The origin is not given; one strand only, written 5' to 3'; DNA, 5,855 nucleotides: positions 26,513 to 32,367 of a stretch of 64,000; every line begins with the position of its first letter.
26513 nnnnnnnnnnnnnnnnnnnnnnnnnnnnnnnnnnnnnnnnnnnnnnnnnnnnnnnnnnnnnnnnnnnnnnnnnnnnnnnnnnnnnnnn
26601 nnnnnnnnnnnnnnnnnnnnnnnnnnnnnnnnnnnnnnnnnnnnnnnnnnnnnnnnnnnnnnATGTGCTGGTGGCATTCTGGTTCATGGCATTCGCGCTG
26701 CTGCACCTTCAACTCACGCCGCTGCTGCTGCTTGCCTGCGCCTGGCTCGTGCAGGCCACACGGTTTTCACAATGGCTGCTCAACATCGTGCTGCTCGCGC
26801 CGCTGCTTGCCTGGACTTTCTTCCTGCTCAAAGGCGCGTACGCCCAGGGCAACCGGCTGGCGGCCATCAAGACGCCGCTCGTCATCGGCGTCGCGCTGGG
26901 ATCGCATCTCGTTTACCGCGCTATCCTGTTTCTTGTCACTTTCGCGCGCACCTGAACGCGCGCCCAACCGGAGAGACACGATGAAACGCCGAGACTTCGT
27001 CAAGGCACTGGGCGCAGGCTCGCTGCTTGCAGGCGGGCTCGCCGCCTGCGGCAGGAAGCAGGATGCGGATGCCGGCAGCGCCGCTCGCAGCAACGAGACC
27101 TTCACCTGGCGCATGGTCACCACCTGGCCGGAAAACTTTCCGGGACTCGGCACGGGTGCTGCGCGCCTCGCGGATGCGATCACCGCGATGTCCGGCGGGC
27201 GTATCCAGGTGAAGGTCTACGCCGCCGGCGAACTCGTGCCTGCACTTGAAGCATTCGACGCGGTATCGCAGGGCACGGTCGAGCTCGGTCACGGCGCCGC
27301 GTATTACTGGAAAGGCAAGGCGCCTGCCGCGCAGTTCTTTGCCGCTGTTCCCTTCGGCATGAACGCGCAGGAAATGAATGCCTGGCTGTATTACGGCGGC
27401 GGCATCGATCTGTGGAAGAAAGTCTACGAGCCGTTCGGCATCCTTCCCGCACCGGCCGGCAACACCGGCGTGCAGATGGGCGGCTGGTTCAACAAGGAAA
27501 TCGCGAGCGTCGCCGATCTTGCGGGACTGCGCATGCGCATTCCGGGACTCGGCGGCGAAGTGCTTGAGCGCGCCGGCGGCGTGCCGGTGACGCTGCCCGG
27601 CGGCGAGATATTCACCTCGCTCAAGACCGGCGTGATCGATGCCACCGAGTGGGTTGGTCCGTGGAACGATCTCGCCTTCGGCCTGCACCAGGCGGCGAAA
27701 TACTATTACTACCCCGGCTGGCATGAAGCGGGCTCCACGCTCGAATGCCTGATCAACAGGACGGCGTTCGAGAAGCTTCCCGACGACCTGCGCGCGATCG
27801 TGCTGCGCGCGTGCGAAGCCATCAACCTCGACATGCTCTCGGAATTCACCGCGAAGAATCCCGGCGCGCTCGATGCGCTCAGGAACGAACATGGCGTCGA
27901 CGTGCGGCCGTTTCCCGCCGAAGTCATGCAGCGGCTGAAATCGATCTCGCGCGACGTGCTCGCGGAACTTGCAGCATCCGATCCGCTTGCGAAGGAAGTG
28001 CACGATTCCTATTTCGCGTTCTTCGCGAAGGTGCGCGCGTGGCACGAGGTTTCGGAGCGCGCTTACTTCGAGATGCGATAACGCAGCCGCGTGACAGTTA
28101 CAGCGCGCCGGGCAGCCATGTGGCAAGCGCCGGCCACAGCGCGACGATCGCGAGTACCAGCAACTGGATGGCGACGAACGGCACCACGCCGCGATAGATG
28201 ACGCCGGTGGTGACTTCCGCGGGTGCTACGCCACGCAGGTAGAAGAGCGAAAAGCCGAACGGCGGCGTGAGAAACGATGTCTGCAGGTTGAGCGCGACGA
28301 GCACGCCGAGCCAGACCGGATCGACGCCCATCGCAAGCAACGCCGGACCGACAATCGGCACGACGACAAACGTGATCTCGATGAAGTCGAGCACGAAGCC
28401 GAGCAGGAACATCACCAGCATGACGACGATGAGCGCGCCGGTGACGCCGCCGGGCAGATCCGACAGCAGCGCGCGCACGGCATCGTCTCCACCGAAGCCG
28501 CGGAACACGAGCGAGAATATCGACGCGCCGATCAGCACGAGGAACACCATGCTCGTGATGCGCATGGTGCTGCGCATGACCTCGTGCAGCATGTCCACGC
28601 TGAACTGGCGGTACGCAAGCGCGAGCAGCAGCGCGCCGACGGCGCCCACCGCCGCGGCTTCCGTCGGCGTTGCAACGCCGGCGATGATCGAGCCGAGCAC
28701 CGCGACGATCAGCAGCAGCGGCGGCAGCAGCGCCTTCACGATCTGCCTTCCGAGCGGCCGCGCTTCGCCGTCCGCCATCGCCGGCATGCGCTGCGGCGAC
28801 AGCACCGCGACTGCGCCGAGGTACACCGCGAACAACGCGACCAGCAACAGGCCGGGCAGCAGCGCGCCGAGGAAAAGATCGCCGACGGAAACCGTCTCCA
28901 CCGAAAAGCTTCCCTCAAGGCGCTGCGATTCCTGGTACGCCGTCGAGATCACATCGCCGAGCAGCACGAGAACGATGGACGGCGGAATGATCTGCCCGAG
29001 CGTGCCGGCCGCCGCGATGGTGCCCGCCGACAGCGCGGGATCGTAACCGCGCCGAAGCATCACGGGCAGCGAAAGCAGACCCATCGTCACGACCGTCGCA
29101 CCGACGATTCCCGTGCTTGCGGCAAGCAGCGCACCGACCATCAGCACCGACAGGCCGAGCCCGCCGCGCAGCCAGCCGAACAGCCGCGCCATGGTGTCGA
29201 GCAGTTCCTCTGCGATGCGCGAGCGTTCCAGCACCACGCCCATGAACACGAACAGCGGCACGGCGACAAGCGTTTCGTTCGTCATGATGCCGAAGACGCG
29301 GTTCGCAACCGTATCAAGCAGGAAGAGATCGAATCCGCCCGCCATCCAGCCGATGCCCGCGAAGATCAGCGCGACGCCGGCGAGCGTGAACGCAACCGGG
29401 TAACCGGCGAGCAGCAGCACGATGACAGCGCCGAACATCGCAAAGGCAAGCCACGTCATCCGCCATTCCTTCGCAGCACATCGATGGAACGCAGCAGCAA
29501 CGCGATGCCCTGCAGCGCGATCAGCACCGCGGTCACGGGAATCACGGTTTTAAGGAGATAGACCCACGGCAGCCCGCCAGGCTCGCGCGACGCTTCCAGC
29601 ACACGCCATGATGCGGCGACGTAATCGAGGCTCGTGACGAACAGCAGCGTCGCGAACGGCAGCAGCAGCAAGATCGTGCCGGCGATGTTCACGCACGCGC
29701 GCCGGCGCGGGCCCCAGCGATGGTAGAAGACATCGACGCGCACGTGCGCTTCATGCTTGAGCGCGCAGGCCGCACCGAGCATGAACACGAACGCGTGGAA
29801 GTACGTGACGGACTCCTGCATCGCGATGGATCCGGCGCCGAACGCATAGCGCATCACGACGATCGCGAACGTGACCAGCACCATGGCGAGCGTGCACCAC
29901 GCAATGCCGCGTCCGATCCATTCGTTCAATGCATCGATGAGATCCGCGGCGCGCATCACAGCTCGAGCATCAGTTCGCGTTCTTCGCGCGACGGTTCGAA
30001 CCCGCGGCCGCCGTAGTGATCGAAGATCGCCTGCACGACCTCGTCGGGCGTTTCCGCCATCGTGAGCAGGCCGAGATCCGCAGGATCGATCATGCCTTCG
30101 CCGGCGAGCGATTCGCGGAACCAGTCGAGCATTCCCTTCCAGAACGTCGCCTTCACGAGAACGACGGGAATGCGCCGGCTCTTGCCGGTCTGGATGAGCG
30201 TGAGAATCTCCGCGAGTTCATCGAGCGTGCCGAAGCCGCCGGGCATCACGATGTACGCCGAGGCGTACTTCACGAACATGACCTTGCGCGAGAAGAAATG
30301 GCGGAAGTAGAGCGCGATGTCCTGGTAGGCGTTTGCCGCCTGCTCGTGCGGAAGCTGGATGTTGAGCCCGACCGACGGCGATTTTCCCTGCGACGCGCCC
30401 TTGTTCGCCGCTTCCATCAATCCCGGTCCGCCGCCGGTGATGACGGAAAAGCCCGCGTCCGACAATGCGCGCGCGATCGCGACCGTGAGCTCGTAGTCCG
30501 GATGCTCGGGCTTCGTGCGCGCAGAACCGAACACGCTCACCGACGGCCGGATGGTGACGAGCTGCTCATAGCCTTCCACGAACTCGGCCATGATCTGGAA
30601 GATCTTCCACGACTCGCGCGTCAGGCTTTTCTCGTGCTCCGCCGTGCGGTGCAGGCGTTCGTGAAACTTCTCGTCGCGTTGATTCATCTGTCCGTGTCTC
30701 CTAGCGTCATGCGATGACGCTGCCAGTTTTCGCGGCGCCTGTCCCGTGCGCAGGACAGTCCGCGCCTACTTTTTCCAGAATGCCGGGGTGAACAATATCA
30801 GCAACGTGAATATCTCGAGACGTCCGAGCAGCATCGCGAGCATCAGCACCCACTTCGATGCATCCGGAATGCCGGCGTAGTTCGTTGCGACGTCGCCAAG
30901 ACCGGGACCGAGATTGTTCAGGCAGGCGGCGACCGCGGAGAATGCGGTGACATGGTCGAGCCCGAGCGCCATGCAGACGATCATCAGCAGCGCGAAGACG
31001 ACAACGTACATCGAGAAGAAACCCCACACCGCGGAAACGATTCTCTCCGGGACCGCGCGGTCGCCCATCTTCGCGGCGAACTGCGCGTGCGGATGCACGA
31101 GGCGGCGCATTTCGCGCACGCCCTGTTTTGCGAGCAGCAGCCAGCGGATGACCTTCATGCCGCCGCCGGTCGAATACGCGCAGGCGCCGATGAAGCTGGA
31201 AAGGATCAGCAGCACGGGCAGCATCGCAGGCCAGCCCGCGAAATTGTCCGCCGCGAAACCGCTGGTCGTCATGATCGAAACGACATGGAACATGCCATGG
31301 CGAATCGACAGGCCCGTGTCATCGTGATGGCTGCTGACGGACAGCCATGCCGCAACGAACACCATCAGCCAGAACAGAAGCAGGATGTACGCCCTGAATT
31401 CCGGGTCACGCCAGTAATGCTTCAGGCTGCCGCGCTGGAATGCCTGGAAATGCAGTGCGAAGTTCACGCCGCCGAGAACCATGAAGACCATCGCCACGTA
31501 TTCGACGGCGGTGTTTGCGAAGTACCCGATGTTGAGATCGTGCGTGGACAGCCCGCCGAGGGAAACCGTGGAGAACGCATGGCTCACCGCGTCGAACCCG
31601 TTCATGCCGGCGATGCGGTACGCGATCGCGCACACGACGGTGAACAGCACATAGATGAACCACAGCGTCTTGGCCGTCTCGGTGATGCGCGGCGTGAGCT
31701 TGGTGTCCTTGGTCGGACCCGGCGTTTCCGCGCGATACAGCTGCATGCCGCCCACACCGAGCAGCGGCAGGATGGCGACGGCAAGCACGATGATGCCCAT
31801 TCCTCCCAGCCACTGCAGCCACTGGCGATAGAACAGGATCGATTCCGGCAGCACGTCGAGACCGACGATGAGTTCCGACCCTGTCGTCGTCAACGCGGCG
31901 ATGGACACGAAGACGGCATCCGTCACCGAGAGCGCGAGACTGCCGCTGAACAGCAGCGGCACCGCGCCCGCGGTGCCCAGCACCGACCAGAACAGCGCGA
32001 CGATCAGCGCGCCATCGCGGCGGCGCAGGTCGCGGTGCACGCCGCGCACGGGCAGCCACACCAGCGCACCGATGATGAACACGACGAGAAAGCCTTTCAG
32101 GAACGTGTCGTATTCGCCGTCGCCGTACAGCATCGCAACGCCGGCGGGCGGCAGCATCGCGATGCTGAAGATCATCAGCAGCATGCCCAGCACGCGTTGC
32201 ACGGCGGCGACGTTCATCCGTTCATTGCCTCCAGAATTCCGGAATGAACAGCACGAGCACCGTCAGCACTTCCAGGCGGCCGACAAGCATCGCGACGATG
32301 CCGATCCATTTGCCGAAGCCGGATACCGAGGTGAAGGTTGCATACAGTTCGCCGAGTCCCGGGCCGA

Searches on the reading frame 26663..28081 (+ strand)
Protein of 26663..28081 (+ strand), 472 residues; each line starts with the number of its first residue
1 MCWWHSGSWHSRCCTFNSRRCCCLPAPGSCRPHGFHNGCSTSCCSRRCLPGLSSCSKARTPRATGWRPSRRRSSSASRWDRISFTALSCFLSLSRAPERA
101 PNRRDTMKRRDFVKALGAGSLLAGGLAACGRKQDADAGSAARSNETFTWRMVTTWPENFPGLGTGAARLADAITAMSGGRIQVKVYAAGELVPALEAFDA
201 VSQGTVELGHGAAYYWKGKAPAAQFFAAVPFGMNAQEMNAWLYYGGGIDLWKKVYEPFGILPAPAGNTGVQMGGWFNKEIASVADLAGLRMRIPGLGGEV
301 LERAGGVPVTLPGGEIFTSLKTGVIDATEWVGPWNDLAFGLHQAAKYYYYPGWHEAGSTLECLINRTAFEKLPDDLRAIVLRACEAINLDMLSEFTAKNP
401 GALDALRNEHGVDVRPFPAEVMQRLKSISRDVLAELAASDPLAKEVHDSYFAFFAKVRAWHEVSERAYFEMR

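Call 25: search_protein_families(library=pfam, proteins=[window:26663-28081:+], max_evalue=0.00001)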
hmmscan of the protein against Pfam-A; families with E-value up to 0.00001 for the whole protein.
window:26663-28081:+ (472 aa): 1 family
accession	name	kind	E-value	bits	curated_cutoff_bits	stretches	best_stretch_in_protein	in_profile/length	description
PF03480.18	DctP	-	2.6e-55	188.2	23.4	1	153-438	3-284/286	Bacterial extracellular solute-binding protein, family 7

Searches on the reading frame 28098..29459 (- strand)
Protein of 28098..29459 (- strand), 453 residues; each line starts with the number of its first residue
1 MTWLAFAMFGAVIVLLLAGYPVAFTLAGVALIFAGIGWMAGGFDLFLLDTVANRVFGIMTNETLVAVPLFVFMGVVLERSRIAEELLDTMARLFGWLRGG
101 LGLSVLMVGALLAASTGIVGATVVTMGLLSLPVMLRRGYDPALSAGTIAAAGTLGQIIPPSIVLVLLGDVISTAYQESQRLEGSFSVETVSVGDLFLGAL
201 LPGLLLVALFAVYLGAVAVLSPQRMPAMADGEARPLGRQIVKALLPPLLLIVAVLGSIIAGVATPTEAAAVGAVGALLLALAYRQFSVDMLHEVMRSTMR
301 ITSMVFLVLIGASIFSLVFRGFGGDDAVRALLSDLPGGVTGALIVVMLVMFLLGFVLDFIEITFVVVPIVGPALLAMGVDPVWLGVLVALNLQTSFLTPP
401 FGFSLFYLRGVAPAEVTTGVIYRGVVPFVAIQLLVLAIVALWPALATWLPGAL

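Call 25: search_protein_families(library=pfam, proteins=[window:28098-29459:-], max_evalue=0.00001)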
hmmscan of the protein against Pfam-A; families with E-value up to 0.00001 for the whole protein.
window:28098-29459:- (453 aa): 1 family
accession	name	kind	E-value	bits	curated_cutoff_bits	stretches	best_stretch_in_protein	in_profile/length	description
PF06808.19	DctM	-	6.7e-84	282.5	23.8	1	9-444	1-412/413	Tripartite ATP-independent periplasmic transporter, DctM component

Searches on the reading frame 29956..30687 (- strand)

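Call 25: search_protein_families(library=pfam, proteins=[window:29956-30687:-], max_evalue=0.00001)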
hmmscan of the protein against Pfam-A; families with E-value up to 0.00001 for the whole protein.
window:29956-30687:- (243 aa): 2 families
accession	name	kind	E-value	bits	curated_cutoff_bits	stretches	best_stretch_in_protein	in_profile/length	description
PF03641.19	Lysine_decarbox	-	2.3e-31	109.2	27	1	91-220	1-130/131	Possible lysine decarboxylase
PF18306.6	LDcluster4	-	1.9e-16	60.5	26.3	1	49-160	3-112/151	SLOG cluster4 family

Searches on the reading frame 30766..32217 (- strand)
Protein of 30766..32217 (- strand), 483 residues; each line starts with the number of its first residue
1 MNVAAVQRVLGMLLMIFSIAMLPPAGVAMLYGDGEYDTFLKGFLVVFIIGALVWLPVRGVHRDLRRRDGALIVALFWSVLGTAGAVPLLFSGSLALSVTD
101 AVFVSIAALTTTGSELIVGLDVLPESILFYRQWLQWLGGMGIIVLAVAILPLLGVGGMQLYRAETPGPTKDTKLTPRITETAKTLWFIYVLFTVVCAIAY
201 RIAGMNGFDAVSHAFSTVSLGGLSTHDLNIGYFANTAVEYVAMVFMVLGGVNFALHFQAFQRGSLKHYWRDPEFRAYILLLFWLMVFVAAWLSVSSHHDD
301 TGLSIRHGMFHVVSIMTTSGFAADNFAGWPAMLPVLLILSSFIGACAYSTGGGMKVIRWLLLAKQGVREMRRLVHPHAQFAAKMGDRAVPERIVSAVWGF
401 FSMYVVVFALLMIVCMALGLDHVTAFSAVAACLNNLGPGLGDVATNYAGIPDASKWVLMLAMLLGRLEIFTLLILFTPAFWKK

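Call 25: search_protein_families(library=pfam, proteins=[window:30766-32217:-], max_evalue=0.00001)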
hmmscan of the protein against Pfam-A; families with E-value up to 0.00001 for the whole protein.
window:30766-32217:- (483 aa): 1 family
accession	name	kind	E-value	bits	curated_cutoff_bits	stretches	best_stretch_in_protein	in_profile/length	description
PF02386.22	TrkH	-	2.5e-87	293.9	27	1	39-480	5-499/502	Cation transport protein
